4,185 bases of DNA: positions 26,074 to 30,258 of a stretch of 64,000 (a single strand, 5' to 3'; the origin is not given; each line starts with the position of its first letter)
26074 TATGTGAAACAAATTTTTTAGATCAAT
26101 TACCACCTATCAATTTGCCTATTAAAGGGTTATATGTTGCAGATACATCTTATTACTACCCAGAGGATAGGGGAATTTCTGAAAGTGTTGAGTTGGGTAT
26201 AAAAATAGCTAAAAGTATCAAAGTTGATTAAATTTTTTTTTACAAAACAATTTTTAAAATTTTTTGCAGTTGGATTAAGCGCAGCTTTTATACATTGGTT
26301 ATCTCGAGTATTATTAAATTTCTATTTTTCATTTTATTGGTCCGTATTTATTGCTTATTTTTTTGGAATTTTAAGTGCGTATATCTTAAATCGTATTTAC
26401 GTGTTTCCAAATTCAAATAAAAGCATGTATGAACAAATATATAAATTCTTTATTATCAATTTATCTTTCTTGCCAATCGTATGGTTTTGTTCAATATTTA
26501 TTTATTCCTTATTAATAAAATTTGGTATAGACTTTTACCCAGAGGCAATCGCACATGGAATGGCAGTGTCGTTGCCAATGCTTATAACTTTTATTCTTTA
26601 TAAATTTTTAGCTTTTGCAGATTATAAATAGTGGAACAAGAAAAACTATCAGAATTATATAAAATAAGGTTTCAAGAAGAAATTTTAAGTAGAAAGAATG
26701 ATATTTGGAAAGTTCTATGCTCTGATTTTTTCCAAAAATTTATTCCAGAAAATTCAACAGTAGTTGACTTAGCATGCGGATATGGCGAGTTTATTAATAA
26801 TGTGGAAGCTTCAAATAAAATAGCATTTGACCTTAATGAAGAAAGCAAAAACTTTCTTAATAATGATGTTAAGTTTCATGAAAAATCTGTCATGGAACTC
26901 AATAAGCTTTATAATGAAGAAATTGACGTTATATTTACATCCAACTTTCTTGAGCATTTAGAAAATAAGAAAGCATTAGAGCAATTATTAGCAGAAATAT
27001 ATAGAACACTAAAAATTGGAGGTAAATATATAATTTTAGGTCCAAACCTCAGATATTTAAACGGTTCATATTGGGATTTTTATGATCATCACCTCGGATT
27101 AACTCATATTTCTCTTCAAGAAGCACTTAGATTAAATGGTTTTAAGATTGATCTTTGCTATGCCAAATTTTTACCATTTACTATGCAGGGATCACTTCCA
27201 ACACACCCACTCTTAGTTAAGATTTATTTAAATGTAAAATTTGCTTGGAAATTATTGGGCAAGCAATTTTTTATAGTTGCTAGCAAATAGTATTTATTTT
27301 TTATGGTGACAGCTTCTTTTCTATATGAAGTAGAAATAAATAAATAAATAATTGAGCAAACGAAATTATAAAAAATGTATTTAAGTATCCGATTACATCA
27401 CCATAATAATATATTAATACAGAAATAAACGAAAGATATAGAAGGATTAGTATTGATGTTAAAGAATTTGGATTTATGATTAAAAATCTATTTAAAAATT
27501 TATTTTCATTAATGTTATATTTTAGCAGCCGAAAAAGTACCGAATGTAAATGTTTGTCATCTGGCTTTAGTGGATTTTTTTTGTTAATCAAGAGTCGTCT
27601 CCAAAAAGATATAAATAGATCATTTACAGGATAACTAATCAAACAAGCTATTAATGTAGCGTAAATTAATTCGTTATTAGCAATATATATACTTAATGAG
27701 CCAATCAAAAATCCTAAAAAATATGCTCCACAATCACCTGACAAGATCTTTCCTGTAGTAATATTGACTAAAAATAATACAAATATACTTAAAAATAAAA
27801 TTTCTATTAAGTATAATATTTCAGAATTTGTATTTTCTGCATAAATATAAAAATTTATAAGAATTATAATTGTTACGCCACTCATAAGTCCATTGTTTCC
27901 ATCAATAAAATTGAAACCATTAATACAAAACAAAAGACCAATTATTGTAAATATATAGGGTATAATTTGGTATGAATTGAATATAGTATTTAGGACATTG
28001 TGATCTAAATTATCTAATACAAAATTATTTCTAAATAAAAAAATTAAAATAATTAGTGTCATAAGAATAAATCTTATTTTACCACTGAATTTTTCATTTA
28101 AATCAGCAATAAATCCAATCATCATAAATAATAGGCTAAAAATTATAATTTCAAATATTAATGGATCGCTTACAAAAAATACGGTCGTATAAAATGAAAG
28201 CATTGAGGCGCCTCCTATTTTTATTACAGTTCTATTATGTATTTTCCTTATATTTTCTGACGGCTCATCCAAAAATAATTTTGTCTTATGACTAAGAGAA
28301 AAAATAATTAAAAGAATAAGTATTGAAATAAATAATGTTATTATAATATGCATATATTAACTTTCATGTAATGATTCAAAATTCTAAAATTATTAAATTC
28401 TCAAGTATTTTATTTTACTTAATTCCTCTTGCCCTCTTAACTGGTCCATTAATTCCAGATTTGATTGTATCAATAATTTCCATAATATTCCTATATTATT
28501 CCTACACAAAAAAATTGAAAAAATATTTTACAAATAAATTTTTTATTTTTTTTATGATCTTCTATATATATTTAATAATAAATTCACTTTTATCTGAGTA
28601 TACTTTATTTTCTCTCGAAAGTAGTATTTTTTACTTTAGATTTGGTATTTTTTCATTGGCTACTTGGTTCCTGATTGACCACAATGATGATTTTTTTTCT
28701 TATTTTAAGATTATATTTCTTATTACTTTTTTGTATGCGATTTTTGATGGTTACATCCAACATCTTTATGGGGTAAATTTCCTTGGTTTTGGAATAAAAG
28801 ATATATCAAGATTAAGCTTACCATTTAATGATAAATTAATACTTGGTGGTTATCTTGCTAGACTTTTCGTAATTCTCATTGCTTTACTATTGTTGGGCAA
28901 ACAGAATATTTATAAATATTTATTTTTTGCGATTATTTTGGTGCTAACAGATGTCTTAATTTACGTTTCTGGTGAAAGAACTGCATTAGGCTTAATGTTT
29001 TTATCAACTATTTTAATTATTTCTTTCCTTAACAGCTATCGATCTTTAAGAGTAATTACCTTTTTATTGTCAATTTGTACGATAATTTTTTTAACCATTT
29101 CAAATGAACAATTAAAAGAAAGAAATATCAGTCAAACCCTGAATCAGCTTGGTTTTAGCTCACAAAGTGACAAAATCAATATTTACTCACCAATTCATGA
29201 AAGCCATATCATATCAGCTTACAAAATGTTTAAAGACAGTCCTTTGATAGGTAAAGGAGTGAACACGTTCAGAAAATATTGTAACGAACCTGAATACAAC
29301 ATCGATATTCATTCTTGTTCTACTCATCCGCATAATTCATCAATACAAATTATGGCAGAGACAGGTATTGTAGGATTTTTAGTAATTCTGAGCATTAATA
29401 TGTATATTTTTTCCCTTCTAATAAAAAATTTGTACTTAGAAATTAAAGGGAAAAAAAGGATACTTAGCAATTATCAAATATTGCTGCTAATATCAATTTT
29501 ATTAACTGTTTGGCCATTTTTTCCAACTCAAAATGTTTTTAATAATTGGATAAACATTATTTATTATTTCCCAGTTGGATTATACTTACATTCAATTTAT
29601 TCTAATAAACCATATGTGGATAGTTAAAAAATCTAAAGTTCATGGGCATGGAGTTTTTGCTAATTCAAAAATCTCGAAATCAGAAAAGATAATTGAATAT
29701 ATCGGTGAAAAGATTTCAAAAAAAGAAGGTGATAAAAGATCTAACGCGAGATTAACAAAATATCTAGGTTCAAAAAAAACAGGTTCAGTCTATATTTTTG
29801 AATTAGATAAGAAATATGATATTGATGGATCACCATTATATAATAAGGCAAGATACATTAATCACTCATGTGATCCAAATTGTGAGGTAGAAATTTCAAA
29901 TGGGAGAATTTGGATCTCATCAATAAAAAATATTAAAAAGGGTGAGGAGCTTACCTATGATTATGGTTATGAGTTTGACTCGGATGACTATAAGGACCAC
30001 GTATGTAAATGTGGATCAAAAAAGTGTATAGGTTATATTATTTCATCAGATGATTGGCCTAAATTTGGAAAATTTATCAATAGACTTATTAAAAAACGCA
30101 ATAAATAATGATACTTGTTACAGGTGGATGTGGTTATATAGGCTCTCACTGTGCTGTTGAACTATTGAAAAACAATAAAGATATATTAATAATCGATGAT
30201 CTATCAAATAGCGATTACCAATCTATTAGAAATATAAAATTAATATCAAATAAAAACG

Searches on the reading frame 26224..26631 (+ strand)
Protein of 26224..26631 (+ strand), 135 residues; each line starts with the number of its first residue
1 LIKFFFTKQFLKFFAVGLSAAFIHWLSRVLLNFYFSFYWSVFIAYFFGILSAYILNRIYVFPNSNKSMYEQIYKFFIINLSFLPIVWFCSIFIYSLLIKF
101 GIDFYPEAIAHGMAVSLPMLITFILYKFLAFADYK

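Call 5: search_protein_families(library=pfam, proteins=[window:26224-26631:+], max_evalue=0.01)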
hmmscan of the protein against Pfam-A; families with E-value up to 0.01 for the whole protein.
window:26224-26631:+ (135 aa): 1 family
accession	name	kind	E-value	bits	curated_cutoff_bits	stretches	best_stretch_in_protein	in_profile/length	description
PF04138.20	GtrA_DPMS_TM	-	6.4e-12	46.1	26.1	1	12-131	1-117/117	GtrA/DPMS, transmembrane domain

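Call 6: search_protein_families(library=ncbifam, proteins=[window:26224-26631:+], max_evalue=0.01)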
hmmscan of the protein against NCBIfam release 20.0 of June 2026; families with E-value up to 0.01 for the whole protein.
window:26224-26631:+ (135 aa): 0 families

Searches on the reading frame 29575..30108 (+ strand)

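Call 52: search_protein_families(library=pfam, proteins=[window:29575-30108:+], max_evalue=0.00001)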
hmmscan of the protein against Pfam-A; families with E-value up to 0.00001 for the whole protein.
window:29575-30108:+ (177 aa): 1 family
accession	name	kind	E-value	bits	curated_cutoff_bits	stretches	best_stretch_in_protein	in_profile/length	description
PF00856.33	SET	-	2.4e-26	92.6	22.4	1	24-131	1-105/105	SET domain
